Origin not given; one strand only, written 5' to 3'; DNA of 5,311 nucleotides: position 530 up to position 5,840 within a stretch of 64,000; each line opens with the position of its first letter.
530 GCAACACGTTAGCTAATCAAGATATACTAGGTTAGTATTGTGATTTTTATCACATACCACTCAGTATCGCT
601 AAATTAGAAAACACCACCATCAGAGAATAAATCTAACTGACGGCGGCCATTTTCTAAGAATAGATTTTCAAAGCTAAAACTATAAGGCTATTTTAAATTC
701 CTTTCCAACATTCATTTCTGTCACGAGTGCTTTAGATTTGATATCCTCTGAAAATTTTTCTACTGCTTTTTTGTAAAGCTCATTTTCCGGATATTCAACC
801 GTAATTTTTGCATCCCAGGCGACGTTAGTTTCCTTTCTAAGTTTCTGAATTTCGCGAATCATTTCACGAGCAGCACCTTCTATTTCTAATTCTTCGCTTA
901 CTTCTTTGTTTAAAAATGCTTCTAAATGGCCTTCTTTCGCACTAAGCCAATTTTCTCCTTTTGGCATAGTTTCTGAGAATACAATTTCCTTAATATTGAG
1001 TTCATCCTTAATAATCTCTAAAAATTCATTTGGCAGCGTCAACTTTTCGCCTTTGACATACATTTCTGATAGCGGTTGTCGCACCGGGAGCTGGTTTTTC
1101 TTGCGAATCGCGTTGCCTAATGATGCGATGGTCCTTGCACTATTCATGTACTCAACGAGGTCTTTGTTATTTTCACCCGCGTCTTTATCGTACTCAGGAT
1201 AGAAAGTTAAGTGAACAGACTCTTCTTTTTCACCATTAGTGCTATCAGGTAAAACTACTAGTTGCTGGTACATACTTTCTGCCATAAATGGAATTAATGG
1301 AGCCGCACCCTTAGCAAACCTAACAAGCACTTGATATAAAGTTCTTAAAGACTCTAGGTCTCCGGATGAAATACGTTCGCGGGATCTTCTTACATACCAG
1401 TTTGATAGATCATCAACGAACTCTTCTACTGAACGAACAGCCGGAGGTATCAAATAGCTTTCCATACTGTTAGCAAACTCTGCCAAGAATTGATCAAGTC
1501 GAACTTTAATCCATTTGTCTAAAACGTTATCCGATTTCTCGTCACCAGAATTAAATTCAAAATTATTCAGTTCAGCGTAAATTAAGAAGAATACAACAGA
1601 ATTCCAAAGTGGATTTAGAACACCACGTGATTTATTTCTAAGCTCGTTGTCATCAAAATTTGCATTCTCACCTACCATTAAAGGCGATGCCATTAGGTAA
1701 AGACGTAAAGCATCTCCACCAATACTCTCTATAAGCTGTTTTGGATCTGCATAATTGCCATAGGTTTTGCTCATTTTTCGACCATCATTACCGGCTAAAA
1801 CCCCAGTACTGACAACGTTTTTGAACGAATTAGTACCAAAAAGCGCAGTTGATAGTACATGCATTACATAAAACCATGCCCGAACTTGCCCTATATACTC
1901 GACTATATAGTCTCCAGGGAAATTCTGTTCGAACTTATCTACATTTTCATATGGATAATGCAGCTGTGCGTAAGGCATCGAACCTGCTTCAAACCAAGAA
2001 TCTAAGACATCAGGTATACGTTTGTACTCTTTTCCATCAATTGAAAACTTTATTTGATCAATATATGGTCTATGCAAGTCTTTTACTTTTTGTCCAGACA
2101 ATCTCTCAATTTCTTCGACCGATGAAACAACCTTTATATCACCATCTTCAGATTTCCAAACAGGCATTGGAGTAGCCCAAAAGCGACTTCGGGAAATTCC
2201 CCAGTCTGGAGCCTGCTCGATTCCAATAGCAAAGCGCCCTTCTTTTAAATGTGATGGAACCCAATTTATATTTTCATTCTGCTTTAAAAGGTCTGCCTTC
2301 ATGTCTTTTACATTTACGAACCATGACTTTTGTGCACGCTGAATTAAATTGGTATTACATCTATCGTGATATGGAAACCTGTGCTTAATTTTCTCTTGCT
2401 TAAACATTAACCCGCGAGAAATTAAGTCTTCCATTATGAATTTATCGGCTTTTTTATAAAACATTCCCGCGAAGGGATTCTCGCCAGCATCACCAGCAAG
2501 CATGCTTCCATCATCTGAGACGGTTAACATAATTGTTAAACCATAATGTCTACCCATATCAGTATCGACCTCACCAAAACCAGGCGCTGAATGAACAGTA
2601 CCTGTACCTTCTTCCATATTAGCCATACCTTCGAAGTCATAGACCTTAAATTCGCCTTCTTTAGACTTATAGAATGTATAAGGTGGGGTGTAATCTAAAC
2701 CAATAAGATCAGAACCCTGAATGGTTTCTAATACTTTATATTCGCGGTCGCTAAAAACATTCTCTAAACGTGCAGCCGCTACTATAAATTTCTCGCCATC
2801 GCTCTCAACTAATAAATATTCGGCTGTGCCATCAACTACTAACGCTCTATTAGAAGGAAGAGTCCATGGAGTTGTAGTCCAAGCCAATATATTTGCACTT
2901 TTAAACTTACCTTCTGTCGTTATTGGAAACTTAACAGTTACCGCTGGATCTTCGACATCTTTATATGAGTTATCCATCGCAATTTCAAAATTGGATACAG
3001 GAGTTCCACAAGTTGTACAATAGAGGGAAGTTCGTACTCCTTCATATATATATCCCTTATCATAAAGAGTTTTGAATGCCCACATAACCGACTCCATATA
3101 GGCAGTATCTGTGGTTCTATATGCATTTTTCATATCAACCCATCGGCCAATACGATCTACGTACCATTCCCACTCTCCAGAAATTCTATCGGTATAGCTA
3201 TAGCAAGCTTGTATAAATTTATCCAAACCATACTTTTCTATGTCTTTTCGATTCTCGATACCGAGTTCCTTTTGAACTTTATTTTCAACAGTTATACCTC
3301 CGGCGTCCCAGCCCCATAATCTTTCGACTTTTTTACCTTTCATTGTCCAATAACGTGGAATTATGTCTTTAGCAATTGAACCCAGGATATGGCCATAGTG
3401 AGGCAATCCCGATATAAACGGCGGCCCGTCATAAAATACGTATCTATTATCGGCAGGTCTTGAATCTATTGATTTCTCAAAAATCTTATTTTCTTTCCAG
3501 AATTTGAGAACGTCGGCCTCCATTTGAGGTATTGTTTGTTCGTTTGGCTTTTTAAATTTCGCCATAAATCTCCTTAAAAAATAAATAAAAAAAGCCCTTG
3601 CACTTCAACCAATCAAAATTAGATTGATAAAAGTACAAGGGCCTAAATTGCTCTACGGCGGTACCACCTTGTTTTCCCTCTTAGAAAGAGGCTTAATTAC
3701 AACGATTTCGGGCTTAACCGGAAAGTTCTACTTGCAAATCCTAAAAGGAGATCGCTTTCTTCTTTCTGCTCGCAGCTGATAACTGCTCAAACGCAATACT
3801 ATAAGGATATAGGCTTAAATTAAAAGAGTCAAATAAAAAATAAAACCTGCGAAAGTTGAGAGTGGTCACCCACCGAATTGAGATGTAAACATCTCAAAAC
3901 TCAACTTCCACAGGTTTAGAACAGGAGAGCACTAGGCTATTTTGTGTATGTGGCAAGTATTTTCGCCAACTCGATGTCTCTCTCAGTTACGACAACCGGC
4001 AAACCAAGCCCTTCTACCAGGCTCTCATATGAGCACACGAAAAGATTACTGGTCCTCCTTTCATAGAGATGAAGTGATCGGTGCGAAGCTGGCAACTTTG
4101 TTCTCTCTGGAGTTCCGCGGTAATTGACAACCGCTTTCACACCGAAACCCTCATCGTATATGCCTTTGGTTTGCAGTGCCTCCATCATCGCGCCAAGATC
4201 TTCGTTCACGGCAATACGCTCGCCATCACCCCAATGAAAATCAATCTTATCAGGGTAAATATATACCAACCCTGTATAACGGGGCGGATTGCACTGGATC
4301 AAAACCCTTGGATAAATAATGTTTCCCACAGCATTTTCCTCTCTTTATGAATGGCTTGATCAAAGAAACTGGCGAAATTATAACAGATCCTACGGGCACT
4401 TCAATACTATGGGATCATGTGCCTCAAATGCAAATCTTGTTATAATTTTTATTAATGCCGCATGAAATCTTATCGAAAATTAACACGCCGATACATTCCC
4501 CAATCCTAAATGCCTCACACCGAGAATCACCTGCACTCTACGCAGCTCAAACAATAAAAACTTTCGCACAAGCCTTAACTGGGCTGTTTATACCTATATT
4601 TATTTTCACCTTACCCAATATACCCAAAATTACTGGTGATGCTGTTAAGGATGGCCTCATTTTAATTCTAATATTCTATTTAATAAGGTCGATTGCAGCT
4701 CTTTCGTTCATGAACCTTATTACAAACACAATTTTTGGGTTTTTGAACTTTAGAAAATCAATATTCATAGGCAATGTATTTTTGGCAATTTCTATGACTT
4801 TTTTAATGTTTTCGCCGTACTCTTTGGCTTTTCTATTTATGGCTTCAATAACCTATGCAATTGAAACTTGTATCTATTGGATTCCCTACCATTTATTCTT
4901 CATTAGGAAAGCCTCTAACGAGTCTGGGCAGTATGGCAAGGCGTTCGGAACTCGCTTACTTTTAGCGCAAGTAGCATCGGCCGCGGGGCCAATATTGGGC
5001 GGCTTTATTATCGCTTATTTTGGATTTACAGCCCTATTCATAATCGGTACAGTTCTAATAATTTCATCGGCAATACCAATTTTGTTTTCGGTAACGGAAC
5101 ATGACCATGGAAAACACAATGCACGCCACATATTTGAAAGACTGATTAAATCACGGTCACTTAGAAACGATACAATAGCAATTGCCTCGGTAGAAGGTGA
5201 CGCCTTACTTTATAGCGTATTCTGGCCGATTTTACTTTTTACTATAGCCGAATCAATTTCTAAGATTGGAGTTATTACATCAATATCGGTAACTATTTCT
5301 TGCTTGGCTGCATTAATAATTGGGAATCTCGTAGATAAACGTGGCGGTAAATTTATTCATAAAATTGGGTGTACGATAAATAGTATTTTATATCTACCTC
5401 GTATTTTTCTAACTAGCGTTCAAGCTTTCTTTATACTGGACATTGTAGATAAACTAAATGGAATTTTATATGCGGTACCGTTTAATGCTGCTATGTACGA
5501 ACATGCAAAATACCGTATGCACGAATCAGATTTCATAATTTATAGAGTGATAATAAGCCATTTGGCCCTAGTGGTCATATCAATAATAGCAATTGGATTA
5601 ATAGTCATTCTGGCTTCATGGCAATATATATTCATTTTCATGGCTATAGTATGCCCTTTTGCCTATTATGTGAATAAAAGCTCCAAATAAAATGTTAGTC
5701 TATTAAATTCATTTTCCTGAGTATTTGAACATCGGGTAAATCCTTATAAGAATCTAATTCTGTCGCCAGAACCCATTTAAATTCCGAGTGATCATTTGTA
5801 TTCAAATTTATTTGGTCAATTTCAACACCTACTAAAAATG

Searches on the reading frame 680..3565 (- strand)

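Call 29: search_protein_families(library=pfam, proteins=[window:680-3565:-], max_evalue=0.001)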
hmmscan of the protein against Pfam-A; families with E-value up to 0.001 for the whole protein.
window:680-3565:- (961 aa): 4 families
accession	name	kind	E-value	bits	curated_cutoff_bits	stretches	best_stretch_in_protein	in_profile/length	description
PF00133.28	tRNA-synt_1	-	3.7e-119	398.6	22.7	1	19-630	2-408/414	tRNA synthetases class I (I, L, M and V)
PF08264.19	Anticodon_1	-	2.1e-24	86.5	25.1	1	683-834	1-146/148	Anticodon-binding domain of tRNA ligase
PF19302.4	DUF5915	-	1.2e-17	64.5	27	1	868-956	87-175/195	Domain of unknown function (DUF5915)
PF09334.17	tRNA-synt_1g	-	1.8e-14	53.8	20.1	2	49-190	8-130/391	tRNA synthetases class I (M)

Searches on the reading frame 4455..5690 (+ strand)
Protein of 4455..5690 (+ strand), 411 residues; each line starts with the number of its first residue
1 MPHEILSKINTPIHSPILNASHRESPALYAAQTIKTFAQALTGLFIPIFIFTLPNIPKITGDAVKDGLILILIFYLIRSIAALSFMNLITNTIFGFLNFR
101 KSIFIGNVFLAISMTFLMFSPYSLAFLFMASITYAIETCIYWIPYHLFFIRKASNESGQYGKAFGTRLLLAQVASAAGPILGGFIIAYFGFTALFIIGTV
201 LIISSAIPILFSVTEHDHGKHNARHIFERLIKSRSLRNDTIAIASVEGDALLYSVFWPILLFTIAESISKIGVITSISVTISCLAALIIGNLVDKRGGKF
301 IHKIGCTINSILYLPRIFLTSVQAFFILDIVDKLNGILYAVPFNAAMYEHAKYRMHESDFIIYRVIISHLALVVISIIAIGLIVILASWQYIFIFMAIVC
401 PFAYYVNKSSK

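Call 29: search_protein_families(library=pfam, proteins=[window:4455-5690:+], max_evalue=0.001)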
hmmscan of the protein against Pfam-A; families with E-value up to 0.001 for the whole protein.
window:4455-5690:+ (411 aa): 1 family
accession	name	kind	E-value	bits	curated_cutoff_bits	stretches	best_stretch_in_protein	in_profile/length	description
PF07690.21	MFS_1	-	2e-14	53.8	33.4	1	37-327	3-303/347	Major Facilitator Superfamily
